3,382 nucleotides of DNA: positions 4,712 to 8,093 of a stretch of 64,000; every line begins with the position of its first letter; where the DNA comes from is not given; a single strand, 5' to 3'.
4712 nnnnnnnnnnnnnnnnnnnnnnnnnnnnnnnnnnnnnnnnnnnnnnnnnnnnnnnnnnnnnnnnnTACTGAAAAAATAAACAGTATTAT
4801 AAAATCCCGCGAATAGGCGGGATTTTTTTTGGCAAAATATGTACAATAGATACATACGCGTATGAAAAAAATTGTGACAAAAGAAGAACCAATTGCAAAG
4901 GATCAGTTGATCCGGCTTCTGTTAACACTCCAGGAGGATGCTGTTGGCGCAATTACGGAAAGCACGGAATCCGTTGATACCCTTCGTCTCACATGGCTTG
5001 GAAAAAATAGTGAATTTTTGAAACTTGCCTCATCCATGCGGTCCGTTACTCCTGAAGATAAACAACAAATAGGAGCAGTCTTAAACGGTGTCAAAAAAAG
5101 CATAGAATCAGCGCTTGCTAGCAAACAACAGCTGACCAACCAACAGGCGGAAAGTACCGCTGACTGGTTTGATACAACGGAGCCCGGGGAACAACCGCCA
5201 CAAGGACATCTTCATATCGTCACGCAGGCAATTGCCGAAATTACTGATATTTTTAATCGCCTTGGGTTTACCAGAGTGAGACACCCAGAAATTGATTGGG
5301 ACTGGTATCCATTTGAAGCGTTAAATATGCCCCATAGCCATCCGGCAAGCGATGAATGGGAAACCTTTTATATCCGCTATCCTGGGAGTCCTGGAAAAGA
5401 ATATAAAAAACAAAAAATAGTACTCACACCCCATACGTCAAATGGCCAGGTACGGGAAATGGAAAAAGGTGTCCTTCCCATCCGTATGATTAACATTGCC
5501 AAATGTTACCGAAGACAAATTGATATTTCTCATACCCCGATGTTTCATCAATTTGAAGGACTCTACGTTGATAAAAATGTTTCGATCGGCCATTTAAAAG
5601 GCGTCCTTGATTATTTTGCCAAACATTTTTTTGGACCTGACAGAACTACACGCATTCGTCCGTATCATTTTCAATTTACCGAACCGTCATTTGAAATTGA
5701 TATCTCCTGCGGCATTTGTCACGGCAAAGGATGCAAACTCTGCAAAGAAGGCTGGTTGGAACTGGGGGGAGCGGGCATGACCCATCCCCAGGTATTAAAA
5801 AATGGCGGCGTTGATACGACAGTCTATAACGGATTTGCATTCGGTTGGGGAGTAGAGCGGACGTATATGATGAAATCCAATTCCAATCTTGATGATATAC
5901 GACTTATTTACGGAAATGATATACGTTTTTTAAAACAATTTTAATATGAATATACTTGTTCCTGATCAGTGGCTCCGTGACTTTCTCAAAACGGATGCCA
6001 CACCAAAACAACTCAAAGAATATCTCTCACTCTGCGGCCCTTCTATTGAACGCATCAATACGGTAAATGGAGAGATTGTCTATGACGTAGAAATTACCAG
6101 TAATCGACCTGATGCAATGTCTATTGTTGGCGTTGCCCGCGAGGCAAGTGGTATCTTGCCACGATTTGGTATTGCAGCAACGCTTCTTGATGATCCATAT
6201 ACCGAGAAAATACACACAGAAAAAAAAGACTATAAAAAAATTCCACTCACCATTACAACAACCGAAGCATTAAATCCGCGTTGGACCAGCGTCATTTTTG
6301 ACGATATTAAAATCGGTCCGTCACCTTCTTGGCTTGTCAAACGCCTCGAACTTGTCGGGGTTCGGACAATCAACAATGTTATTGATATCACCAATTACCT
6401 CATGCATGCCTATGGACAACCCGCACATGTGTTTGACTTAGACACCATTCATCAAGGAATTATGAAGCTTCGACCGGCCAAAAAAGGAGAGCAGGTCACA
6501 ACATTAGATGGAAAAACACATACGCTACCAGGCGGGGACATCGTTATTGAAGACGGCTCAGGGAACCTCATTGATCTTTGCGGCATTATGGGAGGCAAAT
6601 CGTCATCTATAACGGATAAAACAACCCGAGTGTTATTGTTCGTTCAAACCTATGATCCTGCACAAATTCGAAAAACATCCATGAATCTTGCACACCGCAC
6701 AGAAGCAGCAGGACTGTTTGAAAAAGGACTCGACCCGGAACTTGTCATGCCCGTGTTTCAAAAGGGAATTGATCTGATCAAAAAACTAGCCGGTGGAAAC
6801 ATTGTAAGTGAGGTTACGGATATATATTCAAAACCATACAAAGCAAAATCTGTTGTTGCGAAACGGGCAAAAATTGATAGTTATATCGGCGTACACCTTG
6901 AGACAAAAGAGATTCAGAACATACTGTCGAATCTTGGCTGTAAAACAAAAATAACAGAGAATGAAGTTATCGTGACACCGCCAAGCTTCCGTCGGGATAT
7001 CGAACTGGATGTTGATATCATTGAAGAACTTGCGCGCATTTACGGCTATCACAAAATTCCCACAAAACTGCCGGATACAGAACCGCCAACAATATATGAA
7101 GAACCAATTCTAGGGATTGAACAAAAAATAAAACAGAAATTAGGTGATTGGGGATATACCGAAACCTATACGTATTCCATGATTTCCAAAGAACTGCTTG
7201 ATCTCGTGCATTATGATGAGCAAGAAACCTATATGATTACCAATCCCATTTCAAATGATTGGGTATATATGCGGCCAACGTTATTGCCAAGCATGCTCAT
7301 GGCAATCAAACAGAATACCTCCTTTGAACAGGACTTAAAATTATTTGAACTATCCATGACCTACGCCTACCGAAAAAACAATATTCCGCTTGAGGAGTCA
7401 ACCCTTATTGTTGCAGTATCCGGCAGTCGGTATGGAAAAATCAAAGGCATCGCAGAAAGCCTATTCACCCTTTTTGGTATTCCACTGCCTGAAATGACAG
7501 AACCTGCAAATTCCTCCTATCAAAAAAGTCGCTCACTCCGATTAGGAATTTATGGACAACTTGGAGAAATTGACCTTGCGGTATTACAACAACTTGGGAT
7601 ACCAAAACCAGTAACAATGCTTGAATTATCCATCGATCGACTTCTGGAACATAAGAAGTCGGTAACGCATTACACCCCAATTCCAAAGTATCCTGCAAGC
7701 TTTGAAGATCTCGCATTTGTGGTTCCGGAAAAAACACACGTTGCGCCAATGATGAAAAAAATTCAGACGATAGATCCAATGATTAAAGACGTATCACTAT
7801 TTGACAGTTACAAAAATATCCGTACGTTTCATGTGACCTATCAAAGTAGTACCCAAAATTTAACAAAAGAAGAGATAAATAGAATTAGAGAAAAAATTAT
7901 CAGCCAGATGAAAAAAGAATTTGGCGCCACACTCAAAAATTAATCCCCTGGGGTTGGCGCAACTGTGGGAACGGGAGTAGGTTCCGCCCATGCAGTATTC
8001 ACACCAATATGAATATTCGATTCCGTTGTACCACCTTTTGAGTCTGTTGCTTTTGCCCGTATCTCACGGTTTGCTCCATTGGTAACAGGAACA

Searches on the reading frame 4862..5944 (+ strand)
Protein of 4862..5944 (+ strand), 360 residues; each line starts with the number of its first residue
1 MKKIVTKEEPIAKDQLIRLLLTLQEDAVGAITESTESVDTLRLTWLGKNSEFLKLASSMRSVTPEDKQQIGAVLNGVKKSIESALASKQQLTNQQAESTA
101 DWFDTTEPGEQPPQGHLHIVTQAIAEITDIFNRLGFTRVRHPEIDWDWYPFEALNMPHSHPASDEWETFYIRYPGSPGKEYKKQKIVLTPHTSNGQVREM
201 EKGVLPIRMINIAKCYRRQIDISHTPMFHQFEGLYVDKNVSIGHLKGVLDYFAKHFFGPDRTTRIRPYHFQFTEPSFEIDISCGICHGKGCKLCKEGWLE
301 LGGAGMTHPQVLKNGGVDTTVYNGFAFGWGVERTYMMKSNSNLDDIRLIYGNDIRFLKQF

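Call 61: search_protein_families(library=pfam, proteins=[window:4862-5944:+])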
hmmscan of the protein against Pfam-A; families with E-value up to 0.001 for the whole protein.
window:4862-5944:+ (360 aa): 2 families
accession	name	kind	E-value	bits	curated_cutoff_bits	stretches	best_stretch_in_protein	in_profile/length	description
PF01409.25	tRNA-synt_2d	-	1.4e-77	260.9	19.8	1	104-360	3-246/246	tRNA synthetases class II core domain (F)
PF02912.23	Phe_tRNA-synt_N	-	8.4e-13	48.5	22.3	1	34-97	2-65/69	Aminoacyl tRNA synthetase class II, N-terminal domain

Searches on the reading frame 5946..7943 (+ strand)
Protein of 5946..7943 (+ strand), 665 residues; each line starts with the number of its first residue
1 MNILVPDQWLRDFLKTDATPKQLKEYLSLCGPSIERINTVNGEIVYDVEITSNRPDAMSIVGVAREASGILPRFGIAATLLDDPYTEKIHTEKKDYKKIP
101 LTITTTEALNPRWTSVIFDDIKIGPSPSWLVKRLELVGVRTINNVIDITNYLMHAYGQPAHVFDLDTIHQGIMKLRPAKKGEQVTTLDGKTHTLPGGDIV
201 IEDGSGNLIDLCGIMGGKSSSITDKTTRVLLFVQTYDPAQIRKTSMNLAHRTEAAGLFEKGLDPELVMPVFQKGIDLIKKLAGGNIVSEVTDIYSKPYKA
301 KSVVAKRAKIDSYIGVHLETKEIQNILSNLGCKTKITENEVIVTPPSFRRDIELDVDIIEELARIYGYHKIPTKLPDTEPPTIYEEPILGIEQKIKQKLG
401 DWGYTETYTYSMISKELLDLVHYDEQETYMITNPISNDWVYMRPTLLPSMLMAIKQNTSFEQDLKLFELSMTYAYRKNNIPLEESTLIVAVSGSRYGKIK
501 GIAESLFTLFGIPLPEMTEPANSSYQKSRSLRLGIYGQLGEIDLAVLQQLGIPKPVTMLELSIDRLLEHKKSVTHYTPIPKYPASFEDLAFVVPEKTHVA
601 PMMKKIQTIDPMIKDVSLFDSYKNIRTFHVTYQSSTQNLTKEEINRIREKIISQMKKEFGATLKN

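Call 62: search_protein_families(library=pfam, proteins=[window:5946-7943:+])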
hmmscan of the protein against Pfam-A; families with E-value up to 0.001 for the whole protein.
window:5946-7943:+ (665 aa): 4 families
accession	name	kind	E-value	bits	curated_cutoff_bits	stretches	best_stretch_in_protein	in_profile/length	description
PF03483.22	B3_4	-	2.3e-53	180.8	29.3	1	111-283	3-174/174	B3/4 domain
PF17759.6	tRNA_synthFbeta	-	1.7e-30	106.6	22.4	1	371-562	1-213/214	Phenylalanyl tRNA synthetase beta chain CLM domain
PF03484.21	B5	-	2.4e-21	76.2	28.6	1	306-368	4-67/67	tRNA synthetase B5 domain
PF03147.19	FDX-ACB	-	6.2e-16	59.1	31.1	1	580-664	1-94/94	Ferredoxin-fold anticodon binding domain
